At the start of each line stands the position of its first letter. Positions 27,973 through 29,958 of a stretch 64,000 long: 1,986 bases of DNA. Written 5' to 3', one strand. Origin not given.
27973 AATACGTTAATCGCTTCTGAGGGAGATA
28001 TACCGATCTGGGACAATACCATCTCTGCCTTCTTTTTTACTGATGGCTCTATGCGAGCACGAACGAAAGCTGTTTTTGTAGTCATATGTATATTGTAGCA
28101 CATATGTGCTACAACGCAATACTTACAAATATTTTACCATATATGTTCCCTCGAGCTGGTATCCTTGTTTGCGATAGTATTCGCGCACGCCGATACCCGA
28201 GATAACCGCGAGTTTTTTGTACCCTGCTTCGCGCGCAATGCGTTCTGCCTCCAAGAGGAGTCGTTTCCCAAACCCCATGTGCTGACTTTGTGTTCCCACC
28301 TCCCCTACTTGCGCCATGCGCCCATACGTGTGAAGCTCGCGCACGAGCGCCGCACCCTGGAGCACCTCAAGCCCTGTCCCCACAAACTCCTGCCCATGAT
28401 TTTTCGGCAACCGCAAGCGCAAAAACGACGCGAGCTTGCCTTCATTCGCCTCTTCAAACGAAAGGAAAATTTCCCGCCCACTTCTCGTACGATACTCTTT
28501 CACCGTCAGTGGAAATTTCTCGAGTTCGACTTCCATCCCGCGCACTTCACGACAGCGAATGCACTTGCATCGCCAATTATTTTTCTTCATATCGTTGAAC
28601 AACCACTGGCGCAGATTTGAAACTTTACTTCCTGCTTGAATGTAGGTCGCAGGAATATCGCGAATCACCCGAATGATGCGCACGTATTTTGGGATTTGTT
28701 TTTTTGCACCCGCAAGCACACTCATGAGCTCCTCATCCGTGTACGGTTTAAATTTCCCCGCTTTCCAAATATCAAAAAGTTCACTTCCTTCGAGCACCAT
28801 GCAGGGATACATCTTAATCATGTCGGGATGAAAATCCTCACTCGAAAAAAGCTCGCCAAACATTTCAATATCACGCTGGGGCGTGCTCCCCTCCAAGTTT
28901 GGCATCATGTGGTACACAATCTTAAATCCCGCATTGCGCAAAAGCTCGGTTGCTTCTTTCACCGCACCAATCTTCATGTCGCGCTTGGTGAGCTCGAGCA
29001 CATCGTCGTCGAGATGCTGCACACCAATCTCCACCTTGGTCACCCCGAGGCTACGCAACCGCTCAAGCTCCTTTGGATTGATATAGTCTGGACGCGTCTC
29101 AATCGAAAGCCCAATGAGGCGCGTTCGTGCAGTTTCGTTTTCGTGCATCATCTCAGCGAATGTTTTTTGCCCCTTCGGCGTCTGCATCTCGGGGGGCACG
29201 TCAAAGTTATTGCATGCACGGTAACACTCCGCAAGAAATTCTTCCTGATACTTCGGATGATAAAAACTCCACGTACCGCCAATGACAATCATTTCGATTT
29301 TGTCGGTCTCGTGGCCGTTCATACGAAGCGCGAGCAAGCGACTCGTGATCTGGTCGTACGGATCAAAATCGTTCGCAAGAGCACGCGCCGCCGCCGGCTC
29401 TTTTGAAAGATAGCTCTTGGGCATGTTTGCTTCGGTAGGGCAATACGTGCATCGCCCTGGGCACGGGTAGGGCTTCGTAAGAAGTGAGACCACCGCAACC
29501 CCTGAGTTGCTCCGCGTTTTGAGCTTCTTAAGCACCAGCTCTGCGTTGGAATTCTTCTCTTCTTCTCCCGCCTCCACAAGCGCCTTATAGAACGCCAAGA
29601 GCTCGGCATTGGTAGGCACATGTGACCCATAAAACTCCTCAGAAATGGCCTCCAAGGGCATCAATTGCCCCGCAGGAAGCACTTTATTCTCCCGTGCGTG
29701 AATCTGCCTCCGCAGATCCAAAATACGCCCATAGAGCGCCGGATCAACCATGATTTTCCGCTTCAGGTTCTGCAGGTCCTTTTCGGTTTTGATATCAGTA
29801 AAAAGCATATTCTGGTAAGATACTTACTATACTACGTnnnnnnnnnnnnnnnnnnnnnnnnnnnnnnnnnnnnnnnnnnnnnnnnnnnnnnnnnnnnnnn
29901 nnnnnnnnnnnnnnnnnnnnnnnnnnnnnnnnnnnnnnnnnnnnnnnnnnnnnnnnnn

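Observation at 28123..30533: Bacterial Elp3 (radical SAM + GNAT) homolog divergently paired with a SAM methyltransferase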

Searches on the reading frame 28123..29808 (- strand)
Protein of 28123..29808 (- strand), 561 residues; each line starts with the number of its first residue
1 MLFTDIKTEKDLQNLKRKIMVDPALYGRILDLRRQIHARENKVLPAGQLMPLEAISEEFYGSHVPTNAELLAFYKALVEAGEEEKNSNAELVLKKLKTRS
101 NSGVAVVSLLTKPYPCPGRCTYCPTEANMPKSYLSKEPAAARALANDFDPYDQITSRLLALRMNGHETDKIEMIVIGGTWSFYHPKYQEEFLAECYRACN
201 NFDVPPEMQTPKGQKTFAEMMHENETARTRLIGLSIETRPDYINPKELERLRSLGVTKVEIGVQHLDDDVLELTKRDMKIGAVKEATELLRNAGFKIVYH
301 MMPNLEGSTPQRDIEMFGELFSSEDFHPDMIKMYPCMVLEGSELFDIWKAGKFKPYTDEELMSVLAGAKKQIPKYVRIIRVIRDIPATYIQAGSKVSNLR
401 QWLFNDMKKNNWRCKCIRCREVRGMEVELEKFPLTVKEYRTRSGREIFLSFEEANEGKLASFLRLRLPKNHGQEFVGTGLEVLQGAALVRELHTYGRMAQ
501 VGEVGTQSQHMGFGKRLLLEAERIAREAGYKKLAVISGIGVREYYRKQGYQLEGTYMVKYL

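Call 3: search_protein_families(library=pfam, proteins=[window:28123-29808:-], max_evalue=0.01)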
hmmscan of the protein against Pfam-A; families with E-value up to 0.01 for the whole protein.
window:28123-29808:- (561 aa): 3 families
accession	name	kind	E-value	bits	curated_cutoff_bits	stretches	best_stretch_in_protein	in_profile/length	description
PF16199.10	Radical_SAM_C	-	2.2e-19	69.8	31.9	1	328-408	1-84/85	Radical_SAM C-terminal domain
PF04055.27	Radical_SAM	-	3.3e-18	66.9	29.5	1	116-311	7-157/166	Radical SAM superfamily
PF00583.31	Acetyltransf_1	-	0.0019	18.9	20.7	1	506-550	69-116/116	Acetyltransferase (GNAT) family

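Call 4: search_protein_families(library=ncbifam, proteins=[window:28123-29808:-], max_evalue=0.01)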
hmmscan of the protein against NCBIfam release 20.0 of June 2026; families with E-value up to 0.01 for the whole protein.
window:28123-29808:- (561 aa): 13 families
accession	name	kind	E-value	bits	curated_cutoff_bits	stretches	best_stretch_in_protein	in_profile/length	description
TIGR01211.1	ELP3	subfamily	1.4e-163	545.1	350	1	78-561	40-522/522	tRNA uridine(34) 5-carboxymethylaminomethyl modification radical SAM/GNAT enzyme Elp3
TIGR01212.1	TIGR01212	equivalog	8.8e-18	64.4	180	1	221-394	99-273/302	tRNA modification radical SAM protein MnmL/YtqA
NF006067.1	PRK08208.1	equivalog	5.3e-10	38.8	380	1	216-346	109-237/427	STM4012 family radical SAM protein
NF006385.0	PRK08629.1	equivalog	4.5e-09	35.6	355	1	233-338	134-238/439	coproporphyrinogen III oxidase family protein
TIGR03994.1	rSAM_HemZ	equivalog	8.8e-08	31.7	321.4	1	236-299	177-241/401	coproporphyrinogen dehydrogenase HemZ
TIGR00539.1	hemN_rel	equivalog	1.7e-07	30.7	205.4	1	228-304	83-160/361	radical SAM family heme chaperone HemW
TIGR00538.1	hemN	equivalog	9.1e-07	28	324.95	1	229-298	135-204/454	oxygen-independent coproporphyrinogen III oxidase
TIGR01210.1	TIGR01210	equivalog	7.9e-06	25.3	212.15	1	224-370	96-244/313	archaeosine biosynthesis radical SAM protein RaSEA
NF006060.0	PRK08207.1-3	equivalog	1.7e-05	23.8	653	1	238-346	248-354/477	coproporphyrinogen III oxidase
TIGR04013.1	B12_SAM_MJ_1487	hypoth_equivalog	0.00047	19.1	251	1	237-304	246-314/382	TIGR04013 family B12-binding domain/radical SAM domain-containing protein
NF004567.0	PRK05904.1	equivalog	0.0006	19.1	355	1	234-297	92-155/353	coproporphyrinogen III oxidase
NF005133.0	PRK06582.1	equivalog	0.00066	18.8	597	1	234-360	100-223/390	coproporphyrinogen III oxidase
TIGR02026.1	BchE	equivalog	0.0013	17.7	481.35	1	216-334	256-373/497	magnesium-protoporphyrin IX monomethyl ester anaerobic oxidative cyclase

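Call 5: search_solved_structures(query=window:28123-29808:-, max_evalue=0.001, show_alignments=2)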
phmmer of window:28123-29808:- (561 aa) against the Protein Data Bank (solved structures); distinct sequences matched with E-value up to 0.001: 9.
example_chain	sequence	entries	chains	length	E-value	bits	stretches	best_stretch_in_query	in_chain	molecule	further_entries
6ia8_A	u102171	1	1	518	2.2e-119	402.6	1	65-560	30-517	Histone acetyltransferase, ELP3 family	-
6iaz_A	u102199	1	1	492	3.9e-119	401.7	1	78-560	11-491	Histone acetyltransferase, ELP3 family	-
6iad_A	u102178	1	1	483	8.4e-119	400.7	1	81-560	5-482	Histone acetyltransferase, ELP3 family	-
5l7j_A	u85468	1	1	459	2.1e-111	376.3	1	94-561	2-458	ELP3 family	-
5l7l_A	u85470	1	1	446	6.5e-102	344.9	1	94-561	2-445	ELP3 family, ELP3 family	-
6ia6_A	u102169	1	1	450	1e-101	344.3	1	94-561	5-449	ELP3 family, ELP3 family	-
8ptx_C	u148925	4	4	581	5.5e-92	312.2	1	93-561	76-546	Elongator complex protein 3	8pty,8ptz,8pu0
8avg_C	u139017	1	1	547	3.6e-91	309.4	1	93-561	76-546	Elongator complex protein 3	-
6qk7_C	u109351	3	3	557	6.4e-89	302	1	93-559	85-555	Elongator complex protein 3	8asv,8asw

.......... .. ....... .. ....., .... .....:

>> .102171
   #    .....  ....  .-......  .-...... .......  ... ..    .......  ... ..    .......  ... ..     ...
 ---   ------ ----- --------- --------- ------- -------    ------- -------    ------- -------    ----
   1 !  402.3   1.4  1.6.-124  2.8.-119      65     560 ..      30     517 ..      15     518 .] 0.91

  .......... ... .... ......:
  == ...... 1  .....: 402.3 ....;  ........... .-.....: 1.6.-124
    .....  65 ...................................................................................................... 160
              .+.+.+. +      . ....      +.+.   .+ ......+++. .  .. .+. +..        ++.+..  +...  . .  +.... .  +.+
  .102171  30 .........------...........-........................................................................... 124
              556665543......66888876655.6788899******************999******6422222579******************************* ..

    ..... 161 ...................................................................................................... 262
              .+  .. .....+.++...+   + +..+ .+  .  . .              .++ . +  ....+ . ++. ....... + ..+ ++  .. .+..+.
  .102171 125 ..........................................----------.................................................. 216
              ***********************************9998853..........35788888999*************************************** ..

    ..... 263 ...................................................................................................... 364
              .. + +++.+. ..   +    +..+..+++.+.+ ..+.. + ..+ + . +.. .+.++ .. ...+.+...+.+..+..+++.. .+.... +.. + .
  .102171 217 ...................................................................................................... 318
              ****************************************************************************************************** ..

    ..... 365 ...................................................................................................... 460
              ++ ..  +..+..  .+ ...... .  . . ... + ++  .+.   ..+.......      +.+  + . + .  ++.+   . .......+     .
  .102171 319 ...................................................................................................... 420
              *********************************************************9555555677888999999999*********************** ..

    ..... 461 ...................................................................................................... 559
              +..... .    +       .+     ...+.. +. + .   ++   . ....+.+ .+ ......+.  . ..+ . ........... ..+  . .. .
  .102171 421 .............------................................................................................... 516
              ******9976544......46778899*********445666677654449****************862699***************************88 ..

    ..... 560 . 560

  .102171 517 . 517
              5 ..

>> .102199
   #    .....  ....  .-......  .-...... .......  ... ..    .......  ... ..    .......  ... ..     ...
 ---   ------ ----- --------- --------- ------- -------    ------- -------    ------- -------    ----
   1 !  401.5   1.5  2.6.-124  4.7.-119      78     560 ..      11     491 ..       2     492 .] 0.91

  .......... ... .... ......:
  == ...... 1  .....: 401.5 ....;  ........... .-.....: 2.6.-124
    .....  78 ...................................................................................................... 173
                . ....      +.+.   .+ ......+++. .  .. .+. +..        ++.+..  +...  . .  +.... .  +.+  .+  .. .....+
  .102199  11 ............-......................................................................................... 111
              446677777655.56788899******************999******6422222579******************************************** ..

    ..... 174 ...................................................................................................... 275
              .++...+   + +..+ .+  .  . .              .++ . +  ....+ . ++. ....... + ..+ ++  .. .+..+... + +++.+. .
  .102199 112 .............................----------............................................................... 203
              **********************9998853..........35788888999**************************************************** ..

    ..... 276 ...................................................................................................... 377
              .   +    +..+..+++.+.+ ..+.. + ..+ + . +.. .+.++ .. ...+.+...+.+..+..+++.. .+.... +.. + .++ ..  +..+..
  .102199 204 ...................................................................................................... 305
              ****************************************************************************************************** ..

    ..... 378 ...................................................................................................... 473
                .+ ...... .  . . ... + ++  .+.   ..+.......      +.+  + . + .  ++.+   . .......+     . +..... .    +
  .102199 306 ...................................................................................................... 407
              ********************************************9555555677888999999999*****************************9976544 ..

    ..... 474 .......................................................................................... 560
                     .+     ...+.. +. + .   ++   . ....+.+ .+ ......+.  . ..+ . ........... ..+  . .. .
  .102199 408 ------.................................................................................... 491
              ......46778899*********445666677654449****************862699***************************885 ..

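Call 10: find_homologous_proteins(query=window:28123-29808:-, max_evalue=1e-20)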
Query window:28123-29808:- (561 aa): 7264 proteins with E <= 1e-20 among 8000 candidates; the best 120 are listed.
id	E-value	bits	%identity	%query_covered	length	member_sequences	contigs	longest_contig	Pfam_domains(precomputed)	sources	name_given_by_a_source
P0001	0.0e+0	1283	100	100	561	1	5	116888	PF16199.11,PF04055.28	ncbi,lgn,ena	ncbi:MAG: tRNA uridine(34) 5-carboxymethylaminomethyl modification radical SAM/GNAT enzyme Elp3 [Pat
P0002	3.0e-296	1001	79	100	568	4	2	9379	PF16199.11,PF04055.28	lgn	-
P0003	5.9e-296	1000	78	100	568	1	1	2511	PF16199.11,PF04055.28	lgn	-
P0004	1.8e-295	999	79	100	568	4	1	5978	PF16199.11,PF04055.28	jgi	jgi:elongator complex protein 3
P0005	3.8e-295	998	78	100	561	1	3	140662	PF16199.11,PF04055.28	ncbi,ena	ncbi:MAG: tRNA uridine(34) 5-carboxymethylaminomethyl modification radical SAM/GNAT enzyme Elp3 [Pat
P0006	3.5e-293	991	77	100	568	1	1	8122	PF16199.11,PF04055.28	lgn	-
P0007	1.3e-292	989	77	100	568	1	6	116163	PF16199.11,PF04055.28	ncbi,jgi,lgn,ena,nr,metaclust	ncbi:MAG: hypothetical protein A2481_01980 [Candidatus Yonathbacteria bacterium RIFOXYC2_FULL_47_9]|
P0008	8.6e-292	987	76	100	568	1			PF16199.11,PF04055.28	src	-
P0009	5.8e-291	984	76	100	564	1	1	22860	PF16199.11,PF04055.28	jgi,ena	-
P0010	6.7e-289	977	76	100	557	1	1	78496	PF16199.11,PF04055.28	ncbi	-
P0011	8.5e-289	977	76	100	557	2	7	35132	PF16199.11,PF04055.28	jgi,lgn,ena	-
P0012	1.4e-285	966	75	100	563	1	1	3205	PF16199.11,PF04055.28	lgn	-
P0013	6.9e-284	960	75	100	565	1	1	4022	PF16199.11,PF04055.28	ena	-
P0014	8.8e-284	960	75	100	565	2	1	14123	PF16199.11,PF04055.28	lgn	-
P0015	1.4e-280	950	75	100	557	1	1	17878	PF16199.11,PF04055.28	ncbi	-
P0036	1.3e-258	877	69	100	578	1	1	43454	PF16199.11,PF04055.28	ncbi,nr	ncbi:MAG: tRNA uridine(34) 5-carboxymethylaminomethyl modification radical SAM/GNAT enzyme Elp3 [Can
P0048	4.9e-232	789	64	100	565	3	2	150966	PF16199.11,PF04055.28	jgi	-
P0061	1.0e-229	782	63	100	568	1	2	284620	PF16199.11,PF04055.28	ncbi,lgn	-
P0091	1.4e-223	761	62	100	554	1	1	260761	PF16199.11,PF04055.28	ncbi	-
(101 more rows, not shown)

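Call 11: find_related_loci(query=window:28123-29808:-, collection=genome_contigs, flank=6000)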
Query window:28123-29808:- (561 aa) in genome_contigs; peptide patterns used: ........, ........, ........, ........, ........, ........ (x = any residue, [..] = any of these).
94 stretches matched a pattern; 43 encode a relative of the query (tblastn E <= 1e-3); 43 distinct loci.
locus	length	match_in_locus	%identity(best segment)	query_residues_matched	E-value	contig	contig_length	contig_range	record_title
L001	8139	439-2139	72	1-561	0e+0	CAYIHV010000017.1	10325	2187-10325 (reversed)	MAG TPA_asm: uncultured Candidatus Saccharibacteria bacterium isolate ERP119705_co22_57 genome assembly, contig: NODE_51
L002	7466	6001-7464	48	60-558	6e-152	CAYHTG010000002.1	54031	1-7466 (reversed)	MAG TPA_asm: uncultured Candidatus Peribacteria bacterium isolate ERP119705_co15_114 genome assembly, contig: NODE_377_l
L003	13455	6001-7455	47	66-561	2e-151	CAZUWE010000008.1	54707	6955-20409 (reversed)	MAG TPA_asm: uncultured Candidatus Peribacteria bacterium isolate SRP342105_co1_252 genome assembly, contig: NODE_741_le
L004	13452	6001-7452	49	64-559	3e-151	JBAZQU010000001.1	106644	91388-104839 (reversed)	MAG: Candidatus Gracilibacteria bacterium isolate SO_2017_SWC_60 scaffold_215_c1_LP-4_2017, whole genome shotgun sequenc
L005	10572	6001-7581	44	39-561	1e-148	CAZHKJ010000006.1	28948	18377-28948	MAG TPA_asm: uncultured Candidatus Peribacteria bacterium isolate SRP286056_co1_480 genome assembly, contig: NODE_1810_l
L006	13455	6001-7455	47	66-561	4e-147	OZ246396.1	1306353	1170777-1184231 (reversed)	MAG: uncultured Candidatus Peribacteria bacterium isolate ERP119705_co14_83 genome assembly, chromosome: 1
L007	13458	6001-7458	47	64-561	1e-143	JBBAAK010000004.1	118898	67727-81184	MAG: Candidatus Gracilibacteria bacterium isolate SO_2017_GW3_40 scaffold_177_c1_OW296A_2017, whole genome shotgun seque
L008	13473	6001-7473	46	60-561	3e-143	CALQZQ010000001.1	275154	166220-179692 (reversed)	MAG: Candidatus Peribacteria bacterium isolate MaH-04nov19-42 genome assembly, contig: MaH-04nov19-C9, whole genome shot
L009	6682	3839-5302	47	64-561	6e-143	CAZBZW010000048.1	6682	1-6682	MAG TPA_asm: uncultured Candidatus Peribacteria bacterium isolate SRP278252_co2_80 genome assembly, contig: NODE_24558_l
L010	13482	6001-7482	46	64-561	1e-144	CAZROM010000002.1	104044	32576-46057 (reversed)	MAG TPA_asm: uncultured Candidatus Peribacteria bacterium isolate SRP278252_co1_824 genome assembly, contig: NODE_189_le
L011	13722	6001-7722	39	62-561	1e-118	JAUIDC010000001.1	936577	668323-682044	MAG: bacterium isolate 7_bin.55 NODE_6_length_936577_cov_3.382102, whole genome shotgun sequence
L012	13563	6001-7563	39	64-561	8e-115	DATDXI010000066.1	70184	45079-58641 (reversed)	MAG TPA_asm: Candidatus Nanoarchaeia archaeon isolate SMAG_U8134 k141_1888621, whole genome shotgun sequence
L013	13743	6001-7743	37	64-561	5e-112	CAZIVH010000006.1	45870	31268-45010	MAG TPA_asm: uncultured Candidatus Peribacteria bacterium isolate binchicken_co117_397 genome assembly, contig: NODE_148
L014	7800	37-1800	36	64-561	3e-111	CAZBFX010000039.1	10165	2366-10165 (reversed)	MAG TPA_asm: uncultured Candidatus Peribacteria bacterium isolate SRP219642_co6_45 genome assembly, contig: NODE_6488_le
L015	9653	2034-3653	38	64-559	9e-111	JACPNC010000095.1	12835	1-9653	MAG: Candidatus Woesearchaeota archaeon isolate NC_groundwater_565_Ag_S-0.1um_37_7 S35_SO-1_scaffold_398191, whole genom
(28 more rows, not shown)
